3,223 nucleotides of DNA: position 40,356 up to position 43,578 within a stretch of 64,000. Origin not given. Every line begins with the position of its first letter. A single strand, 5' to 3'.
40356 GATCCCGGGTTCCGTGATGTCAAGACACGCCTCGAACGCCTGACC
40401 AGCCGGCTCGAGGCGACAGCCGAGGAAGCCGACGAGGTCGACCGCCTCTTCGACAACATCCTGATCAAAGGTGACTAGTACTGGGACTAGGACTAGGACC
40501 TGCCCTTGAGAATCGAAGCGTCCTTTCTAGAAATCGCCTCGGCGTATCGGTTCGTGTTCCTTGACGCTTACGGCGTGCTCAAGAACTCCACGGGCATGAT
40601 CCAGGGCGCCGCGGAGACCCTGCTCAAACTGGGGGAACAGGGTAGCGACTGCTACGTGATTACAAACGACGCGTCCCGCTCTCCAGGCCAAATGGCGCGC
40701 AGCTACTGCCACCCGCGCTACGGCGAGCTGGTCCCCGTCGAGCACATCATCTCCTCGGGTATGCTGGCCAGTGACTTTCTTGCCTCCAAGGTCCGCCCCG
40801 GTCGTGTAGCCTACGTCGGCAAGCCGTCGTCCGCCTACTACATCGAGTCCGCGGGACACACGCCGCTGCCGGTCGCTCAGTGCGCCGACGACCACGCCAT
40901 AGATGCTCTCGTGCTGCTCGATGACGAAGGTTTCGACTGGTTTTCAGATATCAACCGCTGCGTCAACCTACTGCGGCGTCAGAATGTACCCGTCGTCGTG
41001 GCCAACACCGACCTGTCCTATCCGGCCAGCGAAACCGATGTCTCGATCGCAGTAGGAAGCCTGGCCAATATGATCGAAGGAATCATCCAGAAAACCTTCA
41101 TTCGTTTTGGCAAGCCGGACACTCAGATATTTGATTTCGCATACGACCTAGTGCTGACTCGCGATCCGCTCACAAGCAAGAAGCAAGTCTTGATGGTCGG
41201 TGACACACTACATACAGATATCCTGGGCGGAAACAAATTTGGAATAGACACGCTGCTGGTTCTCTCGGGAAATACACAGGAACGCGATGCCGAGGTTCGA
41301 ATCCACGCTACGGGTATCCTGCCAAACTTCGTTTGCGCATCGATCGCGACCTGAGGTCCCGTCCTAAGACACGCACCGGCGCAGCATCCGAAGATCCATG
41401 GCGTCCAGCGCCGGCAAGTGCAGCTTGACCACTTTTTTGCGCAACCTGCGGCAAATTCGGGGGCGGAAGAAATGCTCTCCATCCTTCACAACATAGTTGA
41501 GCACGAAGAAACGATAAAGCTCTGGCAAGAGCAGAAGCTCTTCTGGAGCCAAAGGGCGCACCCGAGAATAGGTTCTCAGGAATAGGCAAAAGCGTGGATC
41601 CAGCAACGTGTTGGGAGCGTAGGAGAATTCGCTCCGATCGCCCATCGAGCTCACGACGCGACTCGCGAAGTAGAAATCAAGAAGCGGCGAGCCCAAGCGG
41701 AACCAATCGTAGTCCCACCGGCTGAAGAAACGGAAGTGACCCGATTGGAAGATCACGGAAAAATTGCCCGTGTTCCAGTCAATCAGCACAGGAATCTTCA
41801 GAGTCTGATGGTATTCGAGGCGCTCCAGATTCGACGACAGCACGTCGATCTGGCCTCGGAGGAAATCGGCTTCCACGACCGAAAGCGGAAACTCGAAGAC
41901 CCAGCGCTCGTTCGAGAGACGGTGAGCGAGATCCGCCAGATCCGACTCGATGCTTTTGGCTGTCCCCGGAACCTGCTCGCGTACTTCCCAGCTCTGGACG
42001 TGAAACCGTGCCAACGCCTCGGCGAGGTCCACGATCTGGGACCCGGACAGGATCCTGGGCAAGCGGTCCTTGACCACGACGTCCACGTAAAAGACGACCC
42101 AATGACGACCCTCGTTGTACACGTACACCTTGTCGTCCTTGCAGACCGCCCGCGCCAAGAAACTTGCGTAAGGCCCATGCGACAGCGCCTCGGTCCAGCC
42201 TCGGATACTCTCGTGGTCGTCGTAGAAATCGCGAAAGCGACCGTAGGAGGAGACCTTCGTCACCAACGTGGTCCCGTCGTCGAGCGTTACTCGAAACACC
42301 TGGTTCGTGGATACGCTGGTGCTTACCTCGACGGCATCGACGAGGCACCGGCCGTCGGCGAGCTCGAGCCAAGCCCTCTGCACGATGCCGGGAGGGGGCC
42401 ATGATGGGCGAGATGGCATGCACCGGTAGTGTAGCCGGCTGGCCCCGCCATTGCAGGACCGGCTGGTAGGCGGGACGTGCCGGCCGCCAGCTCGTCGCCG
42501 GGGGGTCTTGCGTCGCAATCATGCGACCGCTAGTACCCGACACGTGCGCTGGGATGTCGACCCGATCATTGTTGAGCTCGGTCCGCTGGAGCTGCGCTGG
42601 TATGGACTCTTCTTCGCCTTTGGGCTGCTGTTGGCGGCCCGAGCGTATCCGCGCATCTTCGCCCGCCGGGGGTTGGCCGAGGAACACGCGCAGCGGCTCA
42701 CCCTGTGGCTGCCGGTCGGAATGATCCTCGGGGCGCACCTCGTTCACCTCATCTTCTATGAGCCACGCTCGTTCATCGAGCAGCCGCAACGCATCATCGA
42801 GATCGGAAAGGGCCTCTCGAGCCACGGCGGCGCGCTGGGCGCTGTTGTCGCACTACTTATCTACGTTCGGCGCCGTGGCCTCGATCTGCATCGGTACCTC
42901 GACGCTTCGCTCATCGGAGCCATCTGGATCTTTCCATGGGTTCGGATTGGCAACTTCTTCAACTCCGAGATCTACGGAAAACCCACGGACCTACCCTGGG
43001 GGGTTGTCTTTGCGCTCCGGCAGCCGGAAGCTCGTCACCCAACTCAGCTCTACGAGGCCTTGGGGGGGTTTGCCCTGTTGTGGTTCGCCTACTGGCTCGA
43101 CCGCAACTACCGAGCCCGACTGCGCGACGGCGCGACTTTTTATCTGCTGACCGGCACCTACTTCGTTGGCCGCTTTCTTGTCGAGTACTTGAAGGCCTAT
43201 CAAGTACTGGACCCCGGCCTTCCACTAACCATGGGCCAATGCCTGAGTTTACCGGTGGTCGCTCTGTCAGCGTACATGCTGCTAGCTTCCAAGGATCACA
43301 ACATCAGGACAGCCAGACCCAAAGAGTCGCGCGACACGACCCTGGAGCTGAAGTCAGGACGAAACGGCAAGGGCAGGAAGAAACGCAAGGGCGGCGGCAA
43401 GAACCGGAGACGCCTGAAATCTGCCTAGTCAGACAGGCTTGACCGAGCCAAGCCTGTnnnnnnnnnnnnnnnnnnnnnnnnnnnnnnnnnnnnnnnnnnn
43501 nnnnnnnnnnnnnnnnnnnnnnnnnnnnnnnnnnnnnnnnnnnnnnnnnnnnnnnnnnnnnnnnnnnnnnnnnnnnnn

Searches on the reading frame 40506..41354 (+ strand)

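Call 63: search_protein_families(library=pfam, proteins=[window:40506-41354:+], max_evalue=0.0001)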
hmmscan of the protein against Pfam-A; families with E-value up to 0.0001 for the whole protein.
window:40506-41354:+ (282 aa): 4 families
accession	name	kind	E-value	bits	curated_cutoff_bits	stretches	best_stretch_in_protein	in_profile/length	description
PF13242.12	Hydrolase_like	-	4.6e-16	58.9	22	1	201-274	2-71/75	HAD-hyrolase-like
PF13344.12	Hydrolase_6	-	6.5e-15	55.5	27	1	17-117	1-99/101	Haloacid dehalogenase-like hydrolase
PF00702.32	Hydrolase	-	1.1e-08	36.2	26.4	1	146-246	100-191/191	haloacid dehalogenase-like hydrolase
PF13419.12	HAD_2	-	1.9e-07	31.8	23.8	1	141-252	76-178/178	Haloacid dehalogenase-like hydrolase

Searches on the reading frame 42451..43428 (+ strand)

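Call 63: search_protein_families(library=pfam, proteins=[window:42451-43428:+], max_evalue=0.0001)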
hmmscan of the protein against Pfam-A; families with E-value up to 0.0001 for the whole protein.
window:42451-43428:+ (325 aa): 1 family
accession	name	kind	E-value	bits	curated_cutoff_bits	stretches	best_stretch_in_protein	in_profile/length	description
PF01790.23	LGT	-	1.1e-56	192.3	24.9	1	38-278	1-239/240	Prolipoprotein diacylglyceryl transferase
